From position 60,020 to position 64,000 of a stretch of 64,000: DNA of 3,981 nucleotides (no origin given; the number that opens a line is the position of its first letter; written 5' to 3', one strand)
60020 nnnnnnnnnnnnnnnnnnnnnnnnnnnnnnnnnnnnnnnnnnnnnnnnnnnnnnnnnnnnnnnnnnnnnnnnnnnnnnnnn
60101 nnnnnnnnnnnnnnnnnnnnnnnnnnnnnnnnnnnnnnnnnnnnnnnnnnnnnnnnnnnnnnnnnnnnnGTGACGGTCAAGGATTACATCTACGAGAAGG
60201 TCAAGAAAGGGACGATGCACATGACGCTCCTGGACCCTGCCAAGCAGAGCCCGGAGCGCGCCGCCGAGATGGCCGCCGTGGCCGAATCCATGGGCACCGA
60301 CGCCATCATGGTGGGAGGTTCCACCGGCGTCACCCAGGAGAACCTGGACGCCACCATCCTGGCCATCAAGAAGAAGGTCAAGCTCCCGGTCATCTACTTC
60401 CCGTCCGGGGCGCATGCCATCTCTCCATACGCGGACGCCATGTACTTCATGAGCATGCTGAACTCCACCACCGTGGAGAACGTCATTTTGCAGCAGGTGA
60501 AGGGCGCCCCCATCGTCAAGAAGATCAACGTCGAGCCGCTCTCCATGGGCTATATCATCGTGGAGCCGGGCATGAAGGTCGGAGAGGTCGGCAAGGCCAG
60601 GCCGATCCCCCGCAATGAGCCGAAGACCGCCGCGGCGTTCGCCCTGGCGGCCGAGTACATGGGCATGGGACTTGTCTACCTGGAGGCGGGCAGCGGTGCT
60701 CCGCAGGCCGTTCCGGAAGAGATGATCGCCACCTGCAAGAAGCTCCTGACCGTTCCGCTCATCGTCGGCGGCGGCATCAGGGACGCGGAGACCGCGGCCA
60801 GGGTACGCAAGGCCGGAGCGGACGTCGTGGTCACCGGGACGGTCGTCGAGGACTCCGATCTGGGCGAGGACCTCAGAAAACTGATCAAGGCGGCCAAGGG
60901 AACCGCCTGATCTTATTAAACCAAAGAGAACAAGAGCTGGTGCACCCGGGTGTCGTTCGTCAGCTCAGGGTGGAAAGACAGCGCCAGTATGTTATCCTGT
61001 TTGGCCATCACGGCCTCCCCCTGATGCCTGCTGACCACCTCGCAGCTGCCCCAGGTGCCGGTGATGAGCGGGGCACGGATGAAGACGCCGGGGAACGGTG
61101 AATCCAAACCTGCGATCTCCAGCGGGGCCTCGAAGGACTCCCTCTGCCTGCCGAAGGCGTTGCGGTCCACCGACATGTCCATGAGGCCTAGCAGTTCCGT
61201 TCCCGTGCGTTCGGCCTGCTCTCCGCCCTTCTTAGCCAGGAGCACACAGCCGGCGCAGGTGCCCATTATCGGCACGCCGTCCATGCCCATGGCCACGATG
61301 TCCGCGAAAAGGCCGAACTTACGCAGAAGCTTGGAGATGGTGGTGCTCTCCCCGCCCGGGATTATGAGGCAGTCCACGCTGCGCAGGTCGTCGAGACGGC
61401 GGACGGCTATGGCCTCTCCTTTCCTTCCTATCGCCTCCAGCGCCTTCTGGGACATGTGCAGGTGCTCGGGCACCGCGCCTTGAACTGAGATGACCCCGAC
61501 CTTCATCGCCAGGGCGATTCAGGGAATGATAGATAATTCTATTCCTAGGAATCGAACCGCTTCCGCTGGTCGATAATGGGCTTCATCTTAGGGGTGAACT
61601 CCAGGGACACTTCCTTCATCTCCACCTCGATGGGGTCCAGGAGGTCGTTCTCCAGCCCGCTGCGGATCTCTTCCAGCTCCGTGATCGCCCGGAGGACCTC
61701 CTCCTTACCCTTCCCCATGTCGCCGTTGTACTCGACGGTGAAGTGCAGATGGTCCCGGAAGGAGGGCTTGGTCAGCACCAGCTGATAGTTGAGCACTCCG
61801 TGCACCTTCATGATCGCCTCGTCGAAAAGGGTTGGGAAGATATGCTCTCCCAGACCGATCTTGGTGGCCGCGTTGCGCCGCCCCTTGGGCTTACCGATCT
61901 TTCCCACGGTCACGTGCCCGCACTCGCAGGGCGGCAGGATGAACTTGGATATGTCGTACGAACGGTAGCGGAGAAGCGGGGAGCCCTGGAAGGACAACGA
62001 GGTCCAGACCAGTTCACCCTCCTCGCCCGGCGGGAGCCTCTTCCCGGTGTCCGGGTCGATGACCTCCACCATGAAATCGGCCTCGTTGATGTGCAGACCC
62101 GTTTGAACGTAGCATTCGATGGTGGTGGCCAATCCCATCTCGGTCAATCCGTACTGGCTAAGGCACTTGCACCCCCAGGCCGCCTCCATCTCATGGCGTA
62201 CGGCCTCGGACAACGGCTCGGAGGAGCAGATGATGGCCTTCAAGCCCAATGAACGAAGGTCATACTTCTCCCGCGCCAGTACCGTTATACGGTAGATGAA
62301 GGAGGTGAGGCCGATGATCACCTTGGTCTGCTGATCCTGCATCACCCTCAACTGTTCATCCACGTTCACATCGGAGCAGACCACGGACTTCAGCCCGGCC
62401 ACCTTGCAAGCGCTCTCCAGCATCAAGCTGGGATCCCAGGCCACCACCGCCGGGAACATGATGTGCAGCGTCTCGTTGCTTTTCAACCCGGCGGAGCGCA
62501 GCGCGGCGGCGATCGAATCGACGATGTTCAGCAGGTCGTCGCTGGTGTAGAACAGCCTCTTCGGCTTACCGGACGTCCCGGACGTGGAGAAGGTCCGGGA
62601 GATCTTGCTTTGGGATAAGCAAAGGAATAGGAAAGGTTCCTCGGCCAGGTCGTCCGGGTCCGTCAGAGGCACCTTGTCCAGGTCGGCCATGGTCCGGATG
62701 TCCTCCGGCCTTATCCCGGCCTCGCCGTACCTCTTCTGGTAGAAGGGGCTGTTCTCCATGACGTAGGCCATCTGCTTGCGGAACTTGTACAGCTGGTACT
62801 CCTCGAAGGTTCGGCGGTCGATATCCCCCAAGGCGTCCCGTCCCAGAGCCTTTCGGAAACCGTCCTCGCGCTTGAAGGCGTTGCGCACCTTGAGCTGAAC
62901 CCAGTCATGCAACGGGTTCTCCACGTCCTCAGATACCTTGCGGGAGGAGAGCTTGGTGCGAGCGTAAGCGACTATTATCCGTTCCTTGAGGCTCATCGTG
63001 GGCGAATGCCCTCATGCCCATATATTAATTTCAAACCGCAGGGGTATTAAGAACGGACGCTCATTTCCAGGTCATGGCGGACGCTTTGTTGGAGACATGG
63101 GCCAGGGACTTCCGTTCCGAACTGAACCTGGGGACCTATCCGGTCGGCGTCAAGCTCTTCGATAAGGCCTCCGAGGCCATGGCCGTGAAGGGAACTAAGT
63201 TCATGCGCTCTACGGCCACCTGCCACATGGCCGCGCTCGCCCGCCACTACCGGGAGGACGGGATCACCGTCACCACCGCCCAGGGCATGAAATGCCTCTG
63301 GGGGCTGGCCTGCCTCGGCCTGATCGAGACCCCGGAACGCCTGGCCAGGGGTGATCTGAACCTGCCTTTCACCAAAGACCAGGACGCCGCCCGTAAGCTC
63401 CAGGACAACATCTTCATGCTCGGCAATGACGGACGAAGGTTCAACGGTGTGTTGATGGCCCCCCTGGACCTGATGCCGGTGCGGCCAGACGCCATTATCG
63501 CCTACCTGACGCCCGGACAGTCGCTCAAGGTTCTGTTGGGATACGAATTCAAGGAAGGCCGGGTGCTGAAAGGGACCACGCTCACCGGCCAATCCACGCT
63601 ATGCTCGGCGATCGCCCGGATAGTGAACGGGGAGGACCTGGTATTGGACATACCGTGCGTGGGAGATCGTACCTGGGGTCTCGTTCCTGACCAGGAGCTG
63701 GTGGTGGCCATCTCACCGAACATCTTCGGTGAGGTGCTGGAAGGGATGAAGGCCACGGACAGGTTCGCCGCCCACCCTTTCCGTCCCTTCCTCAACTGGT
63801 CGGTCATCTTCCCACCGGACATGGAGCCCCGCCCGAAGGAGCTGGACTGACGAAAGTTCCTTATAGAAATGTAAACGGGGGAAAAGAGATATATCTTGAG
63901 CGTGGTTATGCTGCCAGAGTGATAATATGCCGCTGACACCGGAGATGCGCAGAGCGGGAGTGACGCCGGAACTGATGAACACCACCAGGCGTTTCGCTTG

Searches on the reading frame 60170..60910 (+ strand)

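Call 22: search_protein_families(library=pfam, proteins=[window:60170-60910:+], max_evalue=0.0001)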
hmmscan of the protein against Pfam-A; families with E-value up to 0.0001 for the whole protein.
window:60170-60910:+ (246 aa): 3 families
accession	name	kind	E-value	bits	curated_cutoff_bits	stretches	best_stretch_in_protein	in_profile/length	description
PF01884.23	PcrB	-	3.2e-65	220.2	23.9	1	15-240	7-223/226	PcrB family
PF00977.27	His_biosynth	-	6.3e-08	32.8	23.6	1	175-232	54-112/228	Histidine biosynthesis protein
PF00290.26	Trp_syntA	-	8.1e-05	22.1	27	0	183-226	187-229/259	Tryptophan synthase alpha chain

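Call 81: search_protein_families(library=ncbifam, proteins=[P0094], max_evalue=0.01)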
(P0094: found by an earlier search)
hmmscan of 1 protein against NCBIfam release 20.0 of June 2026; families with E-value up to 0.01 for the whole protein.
P0094 (1084 aa): 4 families
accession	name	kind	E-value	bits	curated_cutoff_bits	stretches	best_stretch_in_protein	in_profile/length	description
NF012181.0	MSCRAMM_SdrD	exception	4.6e-13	47.5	2500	2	413-496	782-861/1379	MSCRAMM family adhesin SdrD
NF033902.0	iso_D2_wall_anc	subfamily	7.2e-09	35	95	0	360-407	134-181/540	SpaH/EbpB family LPXTG-anchored major pilin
NF000535.3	MSCRAMM_SdrC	exception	6.8e-06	24.4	1700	1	425-648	498-726/963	MSCRAMM family adhesin SdrC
TIGR01451.2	B_ant_repeat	repeat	0.00021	21.3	24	1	871-900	8-37/53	DUF11 type repeat protein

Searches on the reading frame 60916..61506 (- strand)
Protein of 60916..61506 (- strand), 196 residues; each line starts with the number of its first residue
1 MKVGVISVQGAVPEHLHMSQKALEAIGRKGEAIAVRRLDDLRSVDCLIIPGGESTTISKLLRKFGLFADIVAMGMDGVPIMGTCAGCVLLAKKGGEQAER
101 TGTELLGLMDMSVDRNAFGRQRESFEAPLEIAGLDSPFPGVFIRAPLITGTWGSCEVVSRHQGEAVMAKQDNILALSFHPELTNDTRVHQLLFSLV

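Call 22: search_protein_families(library=pfam, proteins=[window:60916-61506:-], max_evalue=0.0001)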
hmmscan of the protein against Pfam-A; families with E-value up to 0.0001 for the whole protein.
window:60916-61506:- (196 aa): 4 families
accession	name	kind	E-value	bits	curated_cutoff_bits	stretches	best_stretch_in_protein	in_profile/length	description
PF01174.25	SNO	-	4.4e-52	177.1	27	1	5-192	1-182/188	SNO glutamine amidotransferase family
PF07685.20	GATase_3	-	7.9e-08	32.6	27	1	35-115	30-117/196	CobB/CobQ-like glutamine amidotransferase domain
PF03575.23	Peptidase_S51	-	1.4e-05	25.3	23.9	1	16-96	66-135/206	Peptidase family S51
PF00117.34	GATase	-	3.6e-05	24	22.8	0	43-194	42-185/190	Glutamine amidotransferase class-I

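Call 81: search_protein_families(library=ncbifam, proteins=[P0094], max_evalue=0.01)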
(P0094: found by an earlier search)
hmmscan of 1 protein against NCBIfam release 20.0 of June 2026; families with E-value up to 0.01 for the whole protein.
P0094 (1084 aa): 4 families
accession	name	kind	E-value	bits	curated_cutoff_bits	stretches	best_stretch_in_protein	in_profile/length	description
NF012181.0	MSCRAMM_SdrD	exception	4.6e-13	47.5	2500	2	413-496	782-861/1379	MSCRAMM family adhesin SdrD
NF033902.0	iso_D2_wall_anc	subfamily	7.2e-09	35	95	0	360-407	134-181/540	SpaH/EbpB family LPXTG-anchored major pilin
NF000535.3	MSCRAMM_SdrC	exception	6.8e-06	24.4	1700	1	425-648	498-726/963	MSCRAMM family adhesin SdrC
TIGR01451.2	B_ant_repeat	repeat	0.00021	21.3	24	1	871-900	8-37/53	DUF11 type repeat protein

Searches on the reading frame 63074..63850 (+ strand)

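Call 22: search_protein_families(library=pfam, proteins=[window:63074-63850:+], max_evalue=0.0001)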
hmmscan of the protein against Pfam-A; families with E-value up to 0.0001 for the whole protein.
window:63074-63850:+ (258 aa): 1 family
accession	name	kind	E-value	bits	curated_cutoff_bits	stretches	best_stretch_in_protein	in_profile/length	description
PF02596.20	DUF169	-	5.5e-35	121.5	27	1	14-224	3-209/209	Uncharacterised ArCR, COG2043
